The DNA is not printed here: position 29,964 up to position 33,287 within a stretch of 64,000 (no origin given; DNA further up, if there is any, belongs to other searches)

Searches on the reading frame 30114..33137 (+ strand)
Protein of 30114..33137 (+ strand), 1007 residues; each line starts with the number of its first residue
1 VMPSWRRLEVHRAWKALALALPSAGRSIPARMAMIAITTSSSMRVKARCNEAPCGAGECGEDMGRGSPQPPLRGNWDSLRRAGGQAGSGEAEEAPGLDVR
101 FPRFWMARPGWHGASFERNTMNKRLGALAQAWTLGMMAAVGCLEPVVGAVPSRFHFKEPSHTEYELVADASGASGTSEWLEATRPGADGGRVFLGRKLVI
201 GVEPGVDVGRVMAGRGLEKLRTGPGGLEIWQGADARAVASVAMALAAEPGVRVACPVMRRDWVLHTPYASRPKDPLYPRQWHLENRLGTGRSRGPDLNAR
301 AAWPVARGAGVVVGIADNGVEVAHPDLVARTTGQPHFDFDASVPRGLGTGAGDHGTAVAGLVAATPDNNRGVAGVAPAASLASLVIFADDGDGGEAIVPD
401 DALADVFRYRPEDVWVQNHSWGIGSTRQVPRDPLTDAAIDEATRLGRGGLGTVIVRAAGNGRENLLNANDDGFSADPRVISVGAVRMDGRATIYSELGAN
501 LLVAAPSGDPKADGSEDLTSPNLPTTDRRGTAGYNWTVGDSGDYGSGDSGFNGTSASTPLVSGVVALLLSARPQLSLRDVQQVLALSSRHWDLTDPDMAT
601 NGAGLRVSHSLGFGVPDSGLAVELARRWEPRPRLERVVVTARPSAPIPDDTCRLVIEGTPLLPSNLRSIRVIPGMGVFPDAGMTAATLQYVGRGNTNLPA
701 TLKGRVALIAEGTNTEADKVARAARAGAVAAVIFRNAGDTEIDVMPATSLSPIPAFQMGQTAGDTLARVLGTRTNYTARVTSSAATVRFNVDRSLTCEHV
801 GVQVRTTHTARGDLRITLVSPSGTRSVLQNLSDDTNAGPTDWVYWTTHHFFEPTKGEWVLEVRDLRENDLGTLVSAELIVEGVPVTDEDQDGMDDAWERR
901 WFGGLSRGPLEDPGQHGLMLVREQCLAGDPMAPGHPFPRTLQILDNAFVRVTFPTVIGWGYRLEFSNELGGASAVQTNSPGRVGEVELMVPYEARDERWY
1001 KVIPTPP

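Call 70: search_protein_families(library=pfam, proteins=[window:30114-33137:+], max_evalue=0.00001)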
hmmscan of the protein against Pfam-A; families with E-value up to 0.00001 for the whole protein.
window:30114-33137:+ (1007 aa): 3 families
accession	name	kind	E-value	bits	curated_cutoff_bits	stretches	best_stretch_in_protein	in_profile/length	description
PF00082.27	Peptidase_S8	-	7.2e-39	134.2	21.8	1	308-614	1-288/288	Subtilase family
PF01483.27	P_proprotein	-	7.1e-21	74.6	21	1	798-878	2-84/86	Proprotein convertase P-domain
PF02225.27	PA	-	2.4e-08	34.4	23.9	1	698-766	23-95/95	PA domain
